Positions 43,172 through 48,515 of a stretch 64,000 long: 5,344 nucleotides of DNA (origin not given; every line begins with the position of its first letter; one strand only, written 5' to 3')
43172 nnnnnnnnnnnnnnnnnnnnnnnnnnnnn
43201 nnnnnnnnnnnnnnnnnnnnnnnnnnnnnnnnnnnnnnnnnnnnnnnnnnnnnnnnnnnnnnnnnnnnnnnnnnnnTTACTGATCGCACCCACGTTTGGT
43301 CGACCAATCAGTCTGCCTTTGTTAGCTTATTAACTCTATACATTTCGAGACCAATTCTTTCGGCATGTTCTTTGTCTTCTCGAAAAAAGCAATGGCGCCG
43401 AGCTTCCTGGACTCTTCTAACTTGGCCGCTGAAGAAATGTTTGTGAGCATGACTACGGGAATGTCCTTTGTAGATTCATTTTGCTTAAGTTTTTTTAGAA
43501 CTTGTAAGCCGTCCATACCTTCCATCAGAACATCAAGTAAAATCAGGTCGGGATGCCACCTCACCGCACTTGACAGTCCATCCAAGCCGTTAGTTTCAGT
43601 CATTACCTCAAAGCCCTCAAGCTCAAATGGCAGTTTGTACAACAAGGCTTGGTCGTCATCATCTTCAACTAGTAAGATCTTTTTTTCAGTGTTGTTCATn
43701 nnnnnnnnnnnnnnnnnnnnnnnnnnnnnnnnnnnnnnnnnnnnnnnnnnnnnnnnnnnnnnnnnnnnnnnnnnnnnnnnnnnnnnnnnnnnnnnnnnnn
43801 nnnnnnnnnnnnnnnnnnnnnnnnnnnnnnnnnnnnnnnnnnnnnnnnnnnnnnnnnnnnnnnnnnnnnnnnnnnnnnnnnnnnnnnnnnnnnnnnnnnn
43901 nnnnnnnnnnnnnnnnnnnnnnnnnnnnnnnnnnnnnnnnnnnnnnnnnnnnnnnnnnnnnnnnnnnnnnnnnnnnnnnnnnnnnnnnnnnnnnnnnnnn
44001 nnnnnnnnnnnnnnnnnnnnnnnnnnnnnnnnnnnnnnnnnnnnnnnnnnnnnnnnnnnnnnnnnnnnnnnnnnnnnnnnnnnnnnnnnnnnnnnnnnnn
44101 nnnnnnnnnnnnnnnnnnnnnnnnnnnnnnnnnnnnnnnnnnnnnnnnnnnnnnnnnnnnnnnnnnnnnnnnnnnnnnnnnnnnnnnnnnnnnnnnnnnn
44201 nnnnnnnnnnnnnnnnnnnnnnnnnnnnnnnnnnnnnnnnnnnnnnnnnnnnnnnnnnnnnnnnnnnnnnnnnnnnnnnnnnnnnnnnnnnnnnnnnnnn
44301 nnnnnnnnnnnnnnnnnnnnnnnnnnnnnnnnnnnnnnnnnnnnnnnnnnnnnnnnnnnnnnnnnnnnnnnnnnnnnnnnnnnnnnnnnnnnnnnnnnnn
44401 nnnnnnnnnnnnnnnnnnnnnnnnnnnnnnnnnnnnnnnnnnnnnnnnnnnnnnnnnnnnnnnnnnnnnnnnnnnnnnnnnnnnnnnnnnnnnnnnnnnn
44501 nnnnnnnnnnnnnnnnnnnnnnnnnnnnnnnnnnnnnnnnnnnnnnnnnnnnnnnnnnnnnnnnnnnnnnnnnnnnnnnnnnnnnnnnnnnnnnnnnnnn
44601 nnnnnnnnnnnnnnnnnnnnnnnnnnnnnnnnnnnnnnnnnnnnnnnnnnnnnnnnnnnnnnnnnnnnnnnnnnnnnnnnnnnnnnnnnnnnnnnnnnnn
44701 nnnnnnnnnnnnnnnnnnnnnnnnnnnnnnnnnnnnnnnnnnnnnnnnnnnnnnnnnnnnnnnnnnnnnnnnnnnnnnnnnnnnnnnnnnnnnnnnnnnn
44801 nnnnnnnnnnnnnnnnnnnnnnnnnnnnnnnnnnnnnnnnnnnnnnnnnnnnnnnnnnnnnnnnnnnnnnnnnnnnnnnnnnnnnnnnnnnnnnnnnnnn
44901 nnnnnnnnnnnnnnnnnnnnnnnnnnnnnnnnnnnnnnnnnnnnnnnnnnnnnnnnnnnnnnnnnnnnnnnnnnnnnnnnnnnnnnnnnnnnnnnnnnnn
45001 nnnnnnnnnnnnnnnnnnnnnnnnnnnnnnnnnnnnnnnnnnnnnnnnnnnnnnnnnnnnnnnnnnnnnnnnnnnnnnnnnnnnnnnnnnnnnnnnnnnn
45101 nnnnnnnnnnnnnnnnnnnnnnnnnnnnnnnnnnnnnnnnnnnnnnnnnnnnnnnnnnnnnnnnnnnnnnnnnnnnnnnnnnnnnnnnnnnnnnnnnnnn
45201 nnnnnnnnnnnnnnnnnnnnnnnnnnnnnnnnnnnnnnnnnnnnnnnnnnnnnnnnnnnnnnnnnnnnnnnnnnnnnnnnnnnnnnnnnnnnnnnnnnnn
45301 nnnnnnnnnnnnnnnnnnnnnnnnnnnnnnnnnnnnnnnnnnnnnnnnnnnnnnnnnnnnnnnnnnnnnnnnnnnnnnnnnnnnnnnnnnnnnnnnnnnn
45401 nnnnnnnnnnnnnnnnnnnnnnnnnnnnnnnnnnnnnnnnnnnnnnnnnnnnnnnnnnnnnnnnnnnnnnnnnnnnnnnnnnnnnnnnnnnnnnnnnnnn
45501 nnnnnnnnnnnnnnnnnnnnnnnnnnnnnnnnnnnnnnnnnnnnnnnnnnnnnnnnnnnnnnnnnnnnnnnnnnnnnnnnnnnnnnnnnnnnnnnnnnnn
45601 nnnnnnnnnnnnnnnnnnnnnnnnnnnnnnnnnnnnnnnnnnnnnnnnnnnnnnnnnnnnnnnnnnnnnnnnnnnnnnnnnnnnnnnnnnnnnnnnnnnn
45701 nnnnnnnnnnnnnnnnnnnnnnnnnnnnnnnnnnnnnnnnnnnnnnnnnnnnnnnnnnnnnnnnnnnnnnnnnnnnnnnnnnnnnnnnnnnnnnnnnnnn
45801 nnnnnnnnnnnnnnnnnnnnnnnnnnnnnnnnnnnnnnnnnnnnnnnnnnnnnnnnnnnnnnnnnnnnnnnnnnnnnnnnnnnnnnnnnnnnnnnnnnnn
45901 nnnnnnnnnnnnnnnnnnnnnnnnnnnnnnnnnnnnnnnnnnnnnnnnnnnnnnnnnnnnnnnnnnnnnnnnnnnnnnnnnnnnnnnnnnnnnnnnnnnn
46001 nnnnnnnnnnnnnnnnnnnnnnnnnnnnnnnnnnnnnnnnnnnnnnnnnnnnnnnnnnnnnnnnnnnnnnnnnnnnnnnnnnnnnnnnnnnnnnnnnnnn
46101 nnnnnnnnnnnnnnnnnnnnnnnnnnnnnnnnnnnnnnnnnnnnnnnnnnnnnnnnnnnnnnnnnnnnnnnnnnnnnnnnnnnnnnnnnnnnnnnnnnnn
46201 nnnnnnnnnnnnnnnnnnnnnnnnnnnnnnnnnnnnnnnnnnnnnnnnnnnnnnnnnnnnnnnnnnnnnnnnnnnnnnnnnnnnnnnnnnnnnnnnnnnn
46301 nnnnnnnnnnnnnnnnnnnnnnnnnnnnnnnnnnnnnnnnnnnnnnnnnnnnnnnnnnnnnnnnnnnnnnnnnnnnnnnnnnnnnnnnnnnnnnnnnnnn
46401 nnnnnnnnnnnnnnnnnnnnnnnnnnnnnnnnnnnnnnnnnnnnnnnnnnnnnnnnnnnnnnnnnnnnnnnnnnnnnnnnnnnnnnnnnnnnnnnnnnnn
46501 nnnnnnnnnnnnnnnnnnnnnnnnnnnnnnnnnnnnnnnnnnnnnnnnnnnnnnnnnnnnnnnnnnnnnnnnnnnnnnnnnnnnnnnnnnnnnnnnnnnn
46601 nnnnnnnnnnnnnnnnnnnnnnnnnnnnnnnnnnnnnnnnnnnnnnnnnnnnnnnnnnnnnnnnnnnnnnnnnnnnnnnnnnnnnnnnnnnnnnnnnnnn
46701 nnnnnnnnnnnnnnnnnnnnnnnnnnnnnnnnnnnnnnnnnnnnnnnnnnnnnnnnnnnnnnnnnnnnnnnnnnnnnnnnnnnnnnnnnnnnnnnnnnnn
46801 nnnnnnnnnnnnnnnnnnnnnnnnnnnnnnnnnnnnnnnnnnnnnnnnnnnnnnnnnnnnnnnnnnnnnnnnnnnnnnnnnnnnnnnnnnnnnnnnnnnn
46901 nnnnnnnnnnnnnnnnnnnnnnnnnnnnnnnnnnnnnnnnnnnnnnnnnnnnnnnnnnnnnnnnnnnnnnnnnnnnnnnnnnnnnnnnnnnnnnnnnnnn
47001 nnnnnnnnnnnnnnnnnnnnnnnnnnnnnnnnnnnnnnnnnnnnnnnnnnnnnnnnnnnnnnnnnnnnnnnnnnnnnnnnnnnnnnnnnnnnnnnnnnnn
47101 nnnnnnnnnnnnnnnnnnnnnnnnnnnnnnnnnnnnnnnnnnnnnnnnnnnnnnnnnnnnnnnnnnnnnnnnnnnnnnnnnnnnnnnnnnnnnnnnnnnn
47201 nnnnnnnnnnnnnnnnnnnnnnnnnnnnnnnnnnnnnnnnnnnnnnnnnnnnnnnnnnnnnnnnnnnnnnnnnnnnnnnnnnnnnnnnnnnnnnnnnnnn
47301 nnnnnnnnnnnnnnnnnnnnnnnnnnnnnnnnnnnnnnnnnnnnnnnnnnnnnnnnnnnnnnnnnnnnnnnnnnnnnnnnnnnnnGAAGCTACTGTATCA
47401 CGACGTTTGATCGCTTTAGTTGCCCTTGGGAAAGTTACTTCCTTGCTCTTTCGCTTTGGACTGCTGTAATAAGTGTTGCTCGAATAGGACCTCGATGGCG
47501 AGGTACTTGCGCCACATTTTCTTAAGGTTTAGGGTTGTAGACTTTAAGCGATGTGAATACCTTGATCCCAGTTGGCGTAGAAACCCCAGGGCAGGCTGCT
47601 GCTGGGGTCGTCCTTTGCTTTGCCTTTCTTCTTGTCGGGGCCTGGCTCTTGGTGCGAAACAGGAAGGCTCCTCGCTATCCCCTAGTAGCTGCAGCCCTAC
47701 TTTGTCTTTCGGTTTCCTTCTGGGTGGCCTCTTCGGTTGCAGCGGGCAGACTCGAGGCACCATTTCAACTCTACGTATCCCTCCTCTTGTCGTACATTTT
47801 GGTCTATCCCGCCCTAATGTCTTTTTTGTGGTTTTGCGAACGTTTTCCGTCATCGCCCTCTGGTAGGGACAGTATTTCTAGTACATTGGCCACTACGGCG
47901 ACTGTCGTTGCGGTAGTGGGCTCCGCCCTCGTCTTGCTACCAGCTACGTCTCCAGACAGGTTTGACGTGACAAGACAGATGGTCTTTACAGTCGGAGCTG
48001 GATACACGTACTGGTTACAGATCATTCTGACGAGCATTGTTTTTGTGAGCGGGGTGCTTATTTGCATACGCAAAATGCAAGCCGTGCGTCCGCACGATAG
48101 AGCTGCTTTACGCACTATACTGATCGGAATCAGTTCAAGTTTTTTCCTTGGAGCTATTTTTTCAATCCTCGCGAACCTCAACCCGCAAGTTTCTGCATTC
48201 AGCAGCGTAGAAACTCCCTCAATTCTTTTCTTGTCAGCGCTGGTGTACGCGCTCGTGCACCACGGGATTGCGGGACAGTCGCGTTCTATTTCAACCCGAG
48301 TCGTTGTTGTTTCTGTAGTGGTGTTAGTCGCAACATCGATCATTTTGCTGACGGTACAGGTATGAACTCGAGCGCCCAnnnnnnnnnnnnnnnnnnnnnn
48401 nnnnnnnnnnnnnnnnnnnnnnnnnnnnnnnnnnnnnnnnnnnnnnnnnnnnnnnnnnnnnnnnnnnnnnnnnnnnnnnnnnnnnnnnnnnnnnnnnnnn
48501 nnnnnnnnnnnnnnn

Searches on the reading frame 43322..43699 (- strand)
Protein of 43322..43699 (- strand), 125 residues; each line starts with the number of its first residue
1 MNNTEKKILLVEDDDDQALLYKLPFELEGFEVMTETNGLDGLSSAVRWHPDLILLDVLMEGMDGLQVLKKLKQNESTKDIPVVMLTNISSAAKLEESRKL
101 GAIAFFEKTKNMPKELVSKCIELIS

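Call 10: search_protein_families(library=pfam, proteins=[window:43322-43699:-], max_evalue=0.01)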
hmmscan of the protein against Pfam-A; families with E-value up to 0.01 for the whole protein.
window:43322-43699:- (125 aa): 1 family
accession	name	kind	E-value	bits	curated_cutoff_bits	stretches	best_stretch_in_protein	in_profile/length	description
PF00072.30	Response_reg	-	2.7e-19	69.8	30.2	1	8-111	1-102/111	Response regulator receiver domain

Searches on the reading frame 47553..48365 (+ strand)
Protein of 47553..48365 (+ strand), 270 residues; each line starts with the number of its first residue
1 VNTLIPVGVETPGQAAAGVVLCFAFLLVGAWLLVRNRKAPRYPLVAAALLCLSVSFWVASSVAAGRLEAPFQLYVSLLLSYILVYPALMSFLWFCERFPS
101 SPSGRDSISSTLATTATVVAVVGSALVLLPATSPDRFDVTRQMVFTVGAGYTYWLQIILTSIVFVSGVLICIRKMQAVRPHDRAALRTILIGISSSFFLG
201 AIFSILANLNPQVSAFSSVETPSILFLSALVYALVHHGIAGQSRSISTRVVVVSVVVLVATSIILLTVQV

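Call 3: search_protein_families(library=pfam, proteins=[window:47553-48365:+], max_evalue=0.1)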
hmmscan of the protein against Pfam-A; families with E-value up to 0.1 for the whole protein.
window:47553-48365:+ (270 aa): 1 family
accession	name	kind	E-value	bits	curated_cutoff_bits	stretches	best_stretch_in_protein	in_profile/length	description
PF16927.11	HisKA_7TM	-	2.7e-06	27.8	28.6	1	21-204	7-187/224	N-terminal 7TM region of histidine kinase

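Call 4: search_protein_families(library=ncbifam, proteins=[window:47553-48365:+], max_evalue=0.1)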
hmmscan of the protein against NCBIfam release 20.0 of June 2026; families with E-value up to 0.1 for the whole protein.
window:47553-48365:+ (270 aa): 1 family
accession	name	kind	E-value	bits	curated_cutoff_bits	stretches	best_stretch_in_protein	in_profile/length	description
NF042915.1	MAB_1171c_fam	subfamily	1.1e-07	31.3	100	1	19-221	4-206/362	MAB_1171c family putative transporter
